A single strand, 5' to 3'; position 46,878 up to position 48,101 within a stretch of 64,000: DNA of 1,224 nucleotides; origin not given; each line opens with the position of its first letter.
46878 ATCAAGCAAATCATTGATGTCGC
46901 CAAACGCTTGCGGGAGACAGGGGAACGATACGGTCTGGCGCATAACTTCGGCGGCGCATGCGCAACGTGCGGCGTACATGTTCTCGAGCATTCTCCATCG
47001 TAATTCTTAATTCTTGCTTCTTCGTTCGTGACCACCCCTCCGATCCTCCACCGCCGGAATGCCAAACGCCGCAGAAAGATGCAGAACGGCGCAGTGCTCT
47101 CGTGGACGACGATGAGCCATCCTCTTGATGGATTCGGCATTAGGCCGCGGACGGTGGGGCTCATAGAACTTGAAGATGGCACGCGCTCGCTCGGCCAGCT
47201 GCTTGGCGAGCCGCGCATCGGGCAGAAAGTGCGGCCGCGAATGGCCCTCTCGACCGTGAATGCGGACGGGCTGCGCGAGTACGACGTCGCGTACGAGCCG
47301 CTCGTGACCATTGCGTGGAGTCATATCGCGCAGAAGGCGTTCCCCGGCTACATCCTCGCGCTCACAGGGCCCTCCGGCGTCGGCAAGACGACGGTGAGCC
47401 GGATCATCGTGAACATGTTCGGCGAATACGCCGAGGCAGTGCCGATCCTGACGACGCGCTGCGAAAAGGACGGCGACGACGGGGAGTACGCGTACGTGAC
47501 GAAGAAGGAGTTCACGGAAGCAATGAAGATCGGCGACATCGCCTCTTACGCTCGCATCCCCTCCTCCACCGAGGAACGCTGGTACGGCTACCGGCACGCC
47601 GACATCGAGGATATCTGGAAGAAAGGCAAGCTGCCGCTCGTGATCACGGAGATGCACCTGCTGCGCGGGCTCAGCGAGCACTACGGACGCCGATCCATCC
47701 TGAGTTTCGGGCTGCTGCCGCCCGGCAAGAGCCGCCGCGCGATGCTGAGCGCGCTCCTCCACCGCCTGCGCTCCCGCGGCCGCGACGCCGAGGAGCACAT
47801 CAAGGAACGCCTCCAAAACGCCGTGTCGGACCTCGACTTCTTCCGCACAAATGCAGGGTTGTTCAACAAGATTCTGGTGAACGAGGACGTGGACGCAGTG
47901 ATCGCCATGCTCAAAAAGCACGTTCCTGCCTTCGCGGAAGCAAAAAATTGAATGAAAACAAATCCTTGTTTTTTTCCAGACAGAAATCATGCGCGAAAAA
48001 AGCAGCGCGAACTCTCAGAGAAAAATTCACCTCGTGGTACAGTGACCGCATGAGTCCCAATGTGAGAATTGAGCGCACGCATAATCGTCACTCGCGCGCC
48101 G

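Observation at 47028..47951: DUF35::guanylate-kinase-like fusion at the end of the mevalonate block - a candidate non-orthologous phosphomevalonate (or isopentenyl-phosphate) kinase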

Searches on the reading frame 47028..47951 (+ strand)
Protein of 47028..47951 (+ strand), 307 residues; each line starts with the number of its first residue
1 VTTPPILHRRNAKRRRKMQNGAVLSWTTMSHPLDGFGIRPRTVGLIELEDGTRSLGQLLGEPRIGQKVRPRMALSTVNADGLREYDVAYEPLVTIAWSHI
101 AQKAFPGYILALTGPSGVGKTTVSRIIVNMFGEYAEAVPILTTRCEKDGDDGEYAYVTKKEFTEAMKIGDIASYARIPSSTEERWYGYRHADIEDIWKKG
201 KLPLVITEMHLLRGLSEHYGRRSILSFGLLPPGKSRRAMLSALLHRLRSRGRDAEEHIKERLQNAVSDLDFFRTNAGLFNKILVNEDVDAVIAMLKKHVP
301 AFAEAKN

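Call 3: search_protein_families(library=pfam, proteins=[window:47028-47951:+], max_evalue=0.01)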
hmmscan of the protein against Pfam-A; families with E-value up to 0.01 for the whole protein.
window:47028-47951:+ (307 aa): 7 families
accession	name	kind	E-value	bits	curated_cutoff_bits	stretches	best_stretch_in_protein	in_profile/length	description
PF00625.27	Guanylate_kin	-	3.2e-11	43.7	25.2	1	111-298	6-178/182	Guanylate kinase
PF01796.24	OB_ChsH2_C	-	2.9e-08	33.9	27.1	1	21-71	8-63/65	ChsH2, C-terminal OB-fold domain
PF13401.12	AAA_22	-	2.1e-06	28.5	27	1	108-212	6-96/130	AAA domain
PF00005.33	ABC_tran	-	0.00029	21.9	25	1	104-146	8-50/137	ABC transporter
PF00485.24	PRK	-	0.0013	19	22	1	109-137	1-30/196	Phosphoribulokinase / Uridine kinase family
PF13238.12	AAA_18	-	0.0027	18.6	29.4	1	111-142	2-25/128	AAA domain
PF00004.35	AAA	-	0.0031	18.4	21.2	1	111-185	2-38/131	ATPase family associated with various cellular activities (AAA)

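Call 4: search_protein_families(library=ncbifam, proteins=[window:47028-47951:+], max_evalue=0.01)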
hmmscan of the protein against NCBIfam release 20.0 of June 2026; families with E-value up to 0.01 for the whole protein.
window:47028-47951:+ (307 aa): 14 families
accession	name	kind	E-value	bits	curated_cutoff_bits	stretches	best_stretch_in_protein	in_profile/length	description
TIGR03263.1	guanyl_kin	equivalog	1e-20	74.1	160.45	1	109-298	3-177/180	guanylate kinase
NF011324.0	PRK14737.1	equivalog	7e-11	42.2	318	1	114-297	12-180/187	guanylate kinase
NF011325.0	PRK14738.1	equivalog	1.9e-08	33.8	263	1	108-286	14-177/206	guanylate kinase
TIGR02322.1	phosphon_PhnN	equivalog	6.1e-05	22.8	156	1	108-297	2-178/179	phosphonate metabolism protein/1,5-bisphosphokinase (PRPP-forming) PhnN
NF003233.0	PRK04195.2-3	equivalog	0.001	18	471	1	97-136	28-67/504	replication factor C large subunit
TIGR03796.1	NHLM_micro_ABC1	equivalog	0.0034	15.6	853.3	1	98-134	496-532/710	NHLP family bacteriocin export ABC transporter peptidase/permease/ATPase subunit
TIGR03258.1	PhnT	equivalog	0.0045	16.1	499.15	1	98-129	25-56/359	2-aminoethylphosphonate ABC transport system ATP-binding subunit PhnT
TIGR02203.1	MsbA_lipidA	equivalog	0.0045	15.5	602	0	82-131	334-383/572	lipid A export permease/ATP-binding protein MsbA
NF008105.0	PRK10851.1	equivalog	0.0056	15.4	502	1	101-129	22-50/362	sulfate/thiosulfate ABC transporter ATP-binding protein CysA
TIGR02857.1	CydD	equivalog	0.0061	15.6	435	1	86-140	328-381/529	thiol reductant ABC exporter subunit CydD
TIGR02868.1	CydC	equivalog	0.0061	15.2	329.05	1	83-130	338-384/530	thiol reductant ABC exporter subunit CydC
NF047565.1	PSM_export_PmtA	equivalog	0.0067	15.7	350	1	97-146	17-66/282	phenol-soluble modulin export ABC transporter ATP-binding protein PmtA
NF007485.0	PRK10078.1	equivalog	0.0081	15.9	153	0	242-269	123-150/186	ribose 1,5-bisphosphokinase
NF006987.0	PRK09452.1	equivalog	0.009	14.7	482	0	106-129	42-65/378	spermidine/putrescine ABC transporter ATP-binding protein PotA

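Call 6: find_homologous_proteins(query=window:47028-47951:+, max_evalue=0.001)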
Query window:47028-47951:+ (307 aa): 531 proteins with E <= 0.001 among 3191 candidates; the best 120 are listed.
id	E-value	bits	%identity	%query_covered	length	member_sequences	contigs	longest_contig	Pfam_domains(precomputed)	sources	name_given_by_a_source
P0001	5.1e-203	691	100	100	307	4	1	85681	PF01796.24,PF13401.13,PF00625.28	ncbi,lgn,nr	ncbi:OB-fold domain-containing protein [Candidatus Peregrinibacteria bacterium]|nr:OB-fold domain-co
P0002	1.1e-155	535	78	100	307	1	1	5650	PF01796.24,PF13401.13,PF00625.28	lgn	-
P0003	7.9e-145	500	79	93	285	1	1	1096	PF01796.24,PF00625.28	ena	-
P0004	3.4e-143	494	72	99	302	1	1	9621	PF01796.24,PF13401.13,PF00625.28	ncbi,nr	ncbi:MAG: hypothetical protein HOO67_04570 [Candidatus Peribacteraceae bacterium]|nr:hypothetical pr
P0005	7.3e-143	493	70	99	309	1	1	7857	PF01796.24,PF00625.28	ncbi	-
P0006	1.7e-140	486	70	99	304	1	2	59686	PF01796.24,PF13401.13,PF00625.28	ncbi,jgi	-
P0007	4.2e-139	481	70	99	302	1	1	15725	PF01796.24,PF00625.28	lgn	-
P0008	6.7e-139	480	71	98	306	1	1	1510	PF01796.24,PF13401.13,PF00625.28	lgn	-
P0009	2.1e-138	479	70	98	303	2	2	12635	PF01796.24,PF13401.13,PF00625.28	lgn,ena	-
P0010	2.1e-138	479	69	99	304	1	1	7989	PF01796.24,PF13401.13,PF00625.28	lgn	-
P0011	2.9e-138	478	69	100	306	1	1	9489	PF01796.24,PF13401.13,PF00625.28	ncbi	-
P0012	3.7e-138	478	69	100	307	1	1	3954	PF01796.24,PF13401.13,PF00625.28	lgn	-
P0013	9.0e-138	477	68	99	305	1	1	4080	PF01796.24,PF13401.13,PF00625.28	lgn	-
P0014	1.7e-137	476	69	98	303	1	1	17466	PF01796.24,PF13401.13,PF00625.28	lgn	-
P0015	6.0e-137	474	68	100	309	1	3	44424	PF01796.24,PF13401.13,PF00625.28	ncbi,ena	-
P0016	1.2e-136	473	68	100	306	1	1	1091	PF01796.24,PF13401.13,PF00625.28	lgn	-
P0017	2.6e-135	469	68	99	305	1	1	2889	PF01796.24,PF13401.13,PF00625.28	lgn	-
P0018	5.4e-135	467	67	99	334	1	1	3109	PF01796.24,PF13401.13,PF00625.28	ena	-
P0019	8.8e-134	463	66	100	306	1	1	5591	PF01796.24,PF13401.13,PF00625.28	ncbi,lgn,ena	-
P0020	9.2e-134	463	67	100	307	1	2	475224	PF01796.24,PF13401.13,PF00625.28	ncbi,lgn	-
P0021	2.5e-133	462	69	98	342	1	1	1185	PF01796.24,PF00625.28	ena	-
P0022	7.0e-133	461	67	98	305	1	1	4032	PF01796.24,PF13401.13,PF00625.28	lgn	-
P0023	7.6e-133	460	68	99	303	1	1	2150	PF01796.24,PF13401.13,PF00625.28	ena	-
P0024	2.8e-132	459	64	99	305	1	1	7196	PF01796.24,PF13401.13,PF00625.28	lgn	-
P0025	4.4e-132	458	67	98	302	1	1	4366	PF01796.24,PF13401.13,PF00625.28,PF20720.4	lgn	-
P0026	2.4e-128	446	69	93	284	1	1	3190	PF01796.24,PF13401.13,PF00625.28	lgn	-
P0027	3.1e-125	435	70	89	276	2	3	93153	PF13401.13,PF00625.28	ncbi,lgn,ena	-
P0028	1.9e-121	423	64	100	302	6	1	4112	PF00625.28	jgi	jgi:guanylate kinase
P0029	2.9e-121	422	69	90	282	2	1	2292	PF13401.13,PF00625.28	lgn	-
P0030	4.2e-121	422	62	98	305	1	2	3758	PF01796.24,PF00625.28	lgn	-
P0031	2.3e-115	403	62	95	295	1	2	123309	PF01796.24,PF00625.28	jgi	jgi:guanylate kinase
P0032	5.1e-115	402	61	98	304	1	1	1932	PF01796.24,PF13401.13,PF00625.28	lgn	-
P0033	1.2e-114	401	61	98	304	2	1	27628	PF01796.24,PF13401.13,PF00625.28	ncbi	-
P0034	2.3e-114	400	61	98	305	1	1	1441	PF01796.24,PF13401.13,PF00625.28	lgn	-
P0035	1.4e-113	397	60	99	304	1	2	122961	PF01796.24,PF00625.28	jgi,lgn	jgi:guanylate kinase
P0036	2.7e-112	393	60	98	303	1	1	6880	PF01796.24,PF13401.13,PF00625.28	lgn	-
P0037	4.0e-111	389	60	99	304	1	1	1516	PF01796.24,PF13401.13,PF00625.28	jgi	jgi:guanylate kinase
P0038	1.1e-110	388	59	98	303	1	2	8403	PF01796.24,PF00625.28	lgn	-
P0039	1.5e-110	387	60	98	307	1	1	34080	PF01796.24,PF13401.13,PF00625.28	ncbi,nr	ncbi:OB-fold domain-containing protein [Candidatus Peregrinibacteria bacterium]|nr:OB-fold domain-co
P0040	1.6e-110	387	59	98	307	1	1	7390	PF01796.24,PF00625.28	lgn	-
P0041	2.0e-110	387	59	99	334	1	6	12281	PF01796.24,PF13401.13,PF00625.28,PF13238.13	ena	-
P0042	1.7e-109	384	58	99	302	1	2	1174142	PF01796.24,PF00005.34,PF00625.28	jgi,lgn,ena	-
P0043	2.9e-109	383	59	99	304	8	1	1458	PF01796.24,PF13401.13,PF00625.28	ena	-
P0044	1.4e-108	381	59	98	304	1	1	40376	PF01796.24,PF00625.28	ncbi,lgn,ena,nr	ncbi:MAG: guanylate kinase [Candidatus Peregrinibacteria bacterium Greene0416_19]|nr:MAG: guanylate 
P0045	7.3e-108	378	57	98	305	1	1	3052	PF01796.24,PF13401.13,PF00625.28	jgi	jgi:guanylate kinase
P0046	8.0e-108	378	58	99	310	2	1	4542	PF01796.24,PF00625.28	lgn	-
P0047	9.2e-108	378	58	99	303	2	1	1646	PF01796.24,PF13401.13,PF00625.28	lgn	-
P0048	9.9e-108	378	58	99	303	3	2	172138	PF01796.24,PF13401.13,PF00625.28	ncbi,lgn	-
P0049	1.5e-107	377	58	98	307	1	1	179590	PF01796.24,PF13401.13,PF00625.28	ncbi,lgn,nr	ncbi:MAG: OB-fold domain-containing protein [Candidatus Peregrinibacteria bacterium]|nr:OB-fold doma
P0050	2.1e-107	377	58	98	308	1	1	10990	PF01796.24,PF13401.13,PF00625.28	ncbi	-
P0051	1.0e-106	375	59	97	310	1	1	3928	PF01796.24,PF13401.13,PF00625.28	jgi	jgi:guanylate kinase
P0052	2.0e-106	374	58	98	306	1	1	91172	PF01796.24,PF00625.28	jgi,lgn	jgi:guanylate kinase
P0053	2.2e-106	374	57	99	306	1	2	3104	PF01796.24,PF13401.13,PF00625.28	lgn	-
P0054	4.6e-106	372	57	98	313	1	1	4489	PF01796.24,PF13401.13,PF00625.28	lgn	-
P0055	5.0e-106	372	59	96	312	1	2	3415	PF01796.24,PF13401.13,PF00625.28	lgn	-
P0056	5.0e-106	372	59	99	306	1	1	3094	PF01796.24,PF00625.28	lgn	-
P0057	6.1e-106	372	59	99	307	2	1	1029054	PF01796.24,PF00625.28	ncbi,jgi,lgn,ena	ncbi:MAG: OB-fold domain-containing protein [Candidatus Peribacteraceae bacterium]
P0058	6.7e-106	372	56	99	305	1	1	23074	PF01796.24,PF13401.13,PF00625.28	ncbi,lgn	-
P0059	8.4e-106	372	57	99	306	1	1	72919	PF01796.24,PF00625.28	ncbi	-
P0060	1.2e-105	371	57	99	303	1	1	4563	PF01796.24,PF13401.13,PF00625.28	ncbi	-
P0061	4.0e-105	369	58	98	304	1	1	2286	PF01796.24,PF00625.28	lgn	-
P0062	4.3e-105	369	58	95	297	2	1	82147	PF01796.24,PF00005.34,PF00625.28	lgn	-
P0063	7.3e-105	369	53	98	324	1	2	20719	PF01796.24,PF00625.28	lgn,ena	-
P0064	7.5e-105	368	56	98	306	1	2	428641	PF01796.24,PF13401.13,PF00625.28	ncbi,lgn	-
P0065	8.6e-105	368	57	100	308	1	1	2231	PF01796.24,PF00625.28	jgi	jgi:guanylate kinase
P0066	9.0e-105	368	60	97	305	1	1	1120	PF01796.24,PF13401.13,PF00625.28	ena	-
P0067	1.5e-104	368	56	99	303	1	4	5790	PF00625.28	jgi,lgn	jgi:guanylate kinase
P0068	1.6e-104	367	56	99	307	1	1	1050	PF01796.24,PF00625.28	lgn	-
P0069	1.7e-104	367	57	99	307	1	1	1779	PF01796.24,PF00625.28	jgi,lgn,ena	-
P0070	2.7e-104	367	58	93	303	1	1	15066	PF01796.24,PF00625.28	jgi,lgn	-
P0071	2.7e-104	367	57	98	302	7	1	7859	PF01796.24,PF13401.13,PF00625.28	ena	-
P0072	3.7e-104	366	57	97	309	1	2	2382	PF01796.24,PF00625.28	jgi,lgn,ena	-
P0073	5.9e-104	366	57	97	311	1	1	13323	PF01796.24,PF13401.13,PF00625.28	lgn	-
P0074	7.4e-104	365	55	97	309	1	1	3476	PF01796.24,PF13401.13,PF00625.28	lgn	-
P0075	9.4e-104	365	57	99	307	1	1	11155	PF01796.24,PF00625.28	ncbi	-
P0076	1.1e-103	365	58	98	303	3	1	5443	PF01796.24,PF13401.13,PF00625.28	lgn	-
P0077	1.2e-103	365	58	99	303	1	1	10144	PF01796.24,PF00005.34,PF00625.28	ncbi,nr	ncbi:hypothetical protein HY213_02440 [Candidatus Peregrinibacteria bacterium]|nr:hypothetical prote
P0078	1.3e-103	364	56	97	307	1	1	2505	PF01796.24,PF13401.13,PF00625.28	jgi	-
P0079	1.8e-103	364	57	99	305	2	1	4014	PF01796.24,PF00625.28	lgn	-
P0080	2.0e-103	364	55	98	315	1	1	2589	PF01796.24,PF00625.28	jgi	jgi:guanylate kinase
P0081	2.5e-103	364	59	99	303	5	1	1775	PF01796.24,PF00625.28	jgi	-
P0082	3.6e-103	363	56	97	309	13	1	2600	PF01796.24,PF00625.28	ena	-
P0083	5.0e-103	363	56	99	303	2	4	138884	PF01796.24,PF00625.28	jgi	-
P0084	6.3e-103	362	56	98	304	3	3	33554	PF01796.24,PF13401.13,PF00625.28,PF13238.13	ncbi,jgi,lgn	jgi:guanylate kinase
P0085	7.5e-103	362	58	99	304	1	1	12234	PF00625.28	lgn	-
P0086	7.8e-103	362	56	97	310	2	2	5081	PF01796.24,PF00005.34,PF00910.29,PF13401.13,PF00625.28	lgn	-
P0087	9.2e-103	362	58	97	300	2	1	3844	PF01796.24,PF13401.13,PF00625.28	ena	-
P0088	1.1e-102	361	56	98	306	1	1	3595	PF01796.24,PF00625.28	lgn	-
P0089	1.1e-102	361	59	97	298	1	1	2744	PF01796.24,PF00625.28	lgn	-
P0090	1.3e-102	361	56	97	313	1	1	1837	PF01796.24,PF00625.28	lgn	-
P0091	1.7e-102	361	56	98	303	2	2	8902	PF01796.24,PF13401.13,PF00625.28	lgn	-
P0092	1.8e-102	361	56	99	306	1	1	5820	PF01796.24,PF00625.28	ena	-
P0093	2.1e-102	360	56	97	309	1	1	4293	PF01796.24,PF13401.13,PF00625.28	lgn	-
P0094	2.3e-102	360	56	97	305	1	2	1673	PF01796.24,PF13401.13,PF00625.28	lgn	-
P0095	2.4e-102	360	57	100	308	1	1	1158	PF01796.24,PF00005.34,PF00625.28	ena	-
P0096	3.2e-102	360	58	99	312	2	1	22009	PF01796.24,PF00625.28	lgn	-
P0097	3.6e-102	360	56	99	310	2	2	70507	PF01796.24,PF00625.28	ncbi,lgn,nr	ncbi:MAG: OB-fold domain-containing protein [Candidatus Peribacteraceae bacterium]|nr:OB-fold domain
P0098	3.7e-102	360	57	97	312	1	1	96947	PF01796.24,PF00005.34,PF00625.28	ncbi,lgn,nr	ncbi:OB-fold domain-containing protein [Patescibacteria group bacterium]|nr:OB-fold domain-containin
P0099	4.0e-102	360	55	99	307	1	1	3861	PF01796.24,PF00625.28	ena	-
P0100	4.1e-102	360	57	99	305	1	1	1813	PF01796.24,PF00625.28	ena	-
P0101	5.0e-102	359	58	97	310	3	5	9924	PF01796.24,PF00625.28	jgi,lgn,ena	jgi:guanylate kinase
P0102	5.1e-102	359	55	99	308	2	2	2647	PF01796.24,PF00625.28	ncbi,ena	-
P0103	5.3e-102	359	56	98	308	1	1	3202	PF01796.24,PF00625.28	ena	-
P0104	8.8e-102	358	57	98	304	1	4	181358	PF01796.24,PF00625.28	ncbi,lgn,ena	-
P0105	1.0e-101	358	56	97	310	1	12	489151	PF01796.24,PF00005.34,PF13401.13,PF00625.28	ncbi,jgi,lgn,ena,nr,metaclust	ncbi:hypothetical protein COU78_03600 [Candidatus Peregrinibacteria bacterium CG10_big_fil_rev_8_21_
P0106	1.0e-101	358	58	97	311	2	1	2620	PF01796.24,PF13401.13,PF00625.28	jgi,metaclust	metaclust:\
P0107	1.1e-101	358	56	99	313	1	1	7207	PF01796.24,PF00625.28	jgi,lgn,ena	-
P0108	1.2e-101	358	56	99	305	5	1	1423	PF01796.24,PF13401.13,PF00625.28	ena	-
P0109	1.5e-101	358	57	98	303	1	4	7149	PF01796.24,PF00625.28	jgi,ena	-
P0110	1.6e-101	358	56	99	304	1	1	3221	PF01796.24,PF13401.13,PF00625.28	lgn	-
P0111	1.7e-101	357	58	97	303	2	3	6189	PF01796.24,PF00625.28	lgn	-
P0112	2.6e-101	357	57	98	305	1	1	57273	PF01796.24,PF00625.28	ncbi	-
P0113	3.3e-101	357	57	99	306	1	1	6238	PF01796.24,PF00625.28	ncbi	-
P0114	3.3e-101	357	55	99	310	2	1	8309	PF01796.24,PF00625.28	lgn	-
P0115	4.3e-101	356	56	97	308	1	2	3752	PF01796.24,PF00625.28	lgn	-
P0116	4.4e-101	356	56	99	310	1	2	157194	PF01796.24,PF00625.28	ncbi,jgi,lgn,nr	ncbi:MAG: OB-fold domain-containing protein [Candidatus Peribacteraceae bacterium]|jgi:guanylate kin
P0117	9.0e-101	355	55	98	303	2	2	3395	PF01796.24,PF13401.13,PF03193.23,PF00625.28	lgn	-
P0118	9.0e-101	355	57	99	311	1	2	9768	PF01796.24,PF13401.13,PF00625.28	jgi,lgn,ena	jgi:guanylate kinase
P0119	1.1e-100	355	56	99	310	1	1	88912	PF01796.24,PF00625.28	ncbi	ncbi:MAG: OB-fold domain-containing protein [Candidatus Peregrinibacteria bacterium]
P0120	1.4e-100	354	56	99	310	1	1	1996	PF01796.24,PF00625.28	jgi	-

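Call 12: find_encoding_contigs(protein=P0042, flank=10000, max_places=3)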
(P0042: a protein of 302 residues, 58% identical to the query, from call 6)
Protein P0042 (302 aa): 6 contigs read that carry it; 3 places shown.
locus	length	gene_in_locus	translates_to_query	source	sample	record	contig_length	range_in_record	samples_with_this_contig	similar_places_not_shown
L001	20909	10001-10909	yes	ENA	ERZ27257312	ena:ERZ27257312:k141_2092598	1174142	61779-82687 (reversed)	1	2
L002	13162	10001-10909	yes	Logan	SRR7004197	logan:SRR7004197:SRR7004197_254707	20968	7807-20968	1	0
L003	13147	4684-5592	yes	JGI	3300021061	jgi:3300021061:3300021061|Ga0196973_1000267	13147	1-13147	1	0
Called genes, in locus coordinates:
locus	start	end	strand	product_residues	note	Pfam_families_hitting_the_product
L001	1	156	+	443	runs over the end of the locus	PF14841:FliG_M (faint), PF03448:MgtE_N, PF00571:CBS (faint), PF01769:MgtE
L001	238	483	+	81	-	-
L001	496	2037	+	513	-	PF00890:FAD_binding_2, PF01266:DAO, PF07992:Pyr_redox_2 (weak), PF00355:Rieske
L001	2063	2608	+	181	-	-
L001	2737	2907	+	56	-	-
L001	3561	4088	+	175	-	PF00293:NUDIX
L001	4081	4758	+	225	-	PF01255:Prenyltransf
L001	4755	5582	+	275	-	PF00288:GHMP_kinases_N (weak)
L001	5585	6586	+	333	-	PF22700:MVD-like_N, PF18376:MDD_C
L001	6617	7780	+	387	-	PF00368:HMG-CoA_red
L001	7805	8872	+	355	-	PF08545:ACP_syn_III (weak), PF08541:ACP_syn_III_C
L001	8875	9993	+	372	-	PF00108:Thiolase_N, PF00109:ketoacyl-synt, PF08545:ACP_syn_III, PF02803:Thiolase_C, PF22691:Thiolase_C_1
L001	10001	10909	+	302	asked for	PF01796:OB_ChsH2_C, PF00005:ABC_tran (faint), PF00625:Guanylate_kin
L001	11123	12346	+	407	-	PF08323:Glyco_transf_5, PF13439:Glyco_transf_4, PF13579:Glyco_trans_4_4, PF20706:GT4-conflict, PF00534:Glycos_transf_1, PF13692:Glyco_trans_1_4, PF00982:Glyco_transf_20 (weak)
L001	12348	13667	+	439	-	PF03065:Glyco_hydro_57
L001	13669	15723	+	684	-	PF00723:Glyco_hydro_15, PF22422:MGH1-like_GH (faint)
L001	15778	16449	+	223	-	-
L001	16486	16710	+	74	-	-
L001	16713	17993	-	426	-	PF00270:DEAD, PF04851:ResIII (weak), PF00271:Helicase_C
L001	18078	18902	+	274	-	-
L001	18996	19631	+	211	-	PF01863:YgjP-like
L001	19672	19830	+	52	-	-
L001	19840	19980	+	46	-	-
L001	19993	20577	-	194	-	PF02545:Maf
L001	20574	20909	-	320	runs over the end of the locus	PF00579:tRNA-synt_1b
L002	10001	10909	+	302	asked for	PF01796:OB_ChsH2_C, PF00005:ABC_tran (faint), PF00625:Guanylate_kin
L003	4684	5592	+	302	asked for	PF01796:OB_ChsH2_C, PF00005:ABC_tran (faint), PF00625:Guanylate_kin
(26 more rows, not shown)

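Call 13: find_encoding_contigs(protein=P0057, flank=10000, max_places=3)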
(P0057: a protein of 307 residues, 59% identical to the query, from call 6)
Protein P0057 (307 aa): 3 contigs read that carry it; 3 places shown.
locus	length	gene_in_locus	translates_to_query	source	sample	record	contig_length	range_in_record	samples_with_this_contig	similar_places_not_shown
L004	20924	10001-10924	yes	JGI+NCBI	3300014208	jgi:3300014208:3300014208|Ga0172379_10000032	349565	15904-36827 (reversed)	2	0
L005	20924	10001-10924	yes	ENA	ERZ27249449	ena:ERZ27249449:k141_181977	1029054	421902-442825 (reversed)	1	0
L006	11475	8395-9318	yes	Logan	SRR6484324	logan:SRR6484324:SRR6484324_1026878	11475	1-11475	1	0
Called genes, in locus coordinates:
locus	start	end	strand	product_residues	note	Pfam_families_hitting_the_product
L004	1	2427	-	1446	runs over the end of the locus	PF13948:DUF4215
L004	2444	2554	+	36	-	-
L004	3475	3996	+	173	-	PF00293:NUDIX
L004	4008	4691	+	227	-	PF01255:Prenyltransf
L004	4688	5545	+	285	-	PF00288:GHMP_kinases_N (weak)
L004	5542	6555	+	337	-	PF22700:MVD-like_N, PF00288:GHMP_kinases_N (weak), PF18376:MDD_C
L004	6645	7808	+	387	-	PF00368:HMG-CoA_red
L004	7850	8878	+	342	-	PF08541:ACP_syn_III_C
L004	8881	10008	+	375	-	PF00108:Thiolase_N, PF00109:ketoacyl-synt, PF08545:ACP_syn_III (weak), PF22691:Thiolase_C_1, PF02803:Thiolase_C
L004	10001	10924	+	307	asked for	PF01796:OB_ChsH2_C, PF00625:Guanylate_kin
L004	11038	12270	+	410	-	PF08323:Glyco_transf_5, PF13439:Glyco_transf_4, PF13579:Glyco_trans_4_4, PF20706:GT4-conflict, PF00534:Glycos_transf_1, PF13692:Glyco_trans_1_4, PF00982:Glyco_transf_20 (weak)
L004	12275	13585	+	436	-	PF03065:Glyco_hydro_57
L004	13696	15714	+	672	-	PF22422:MGH1-like_GH (faint), PF00723:Glyco_hydro_15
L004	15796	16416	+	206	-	-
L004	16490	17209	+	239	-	-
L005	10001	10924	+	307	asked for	PF01796:OB_ChsH2_C, PF00625:Guanylate_kin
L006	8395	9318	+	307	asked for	PF01796:OB_ChsH2_C, PF00625:Guanylate_kin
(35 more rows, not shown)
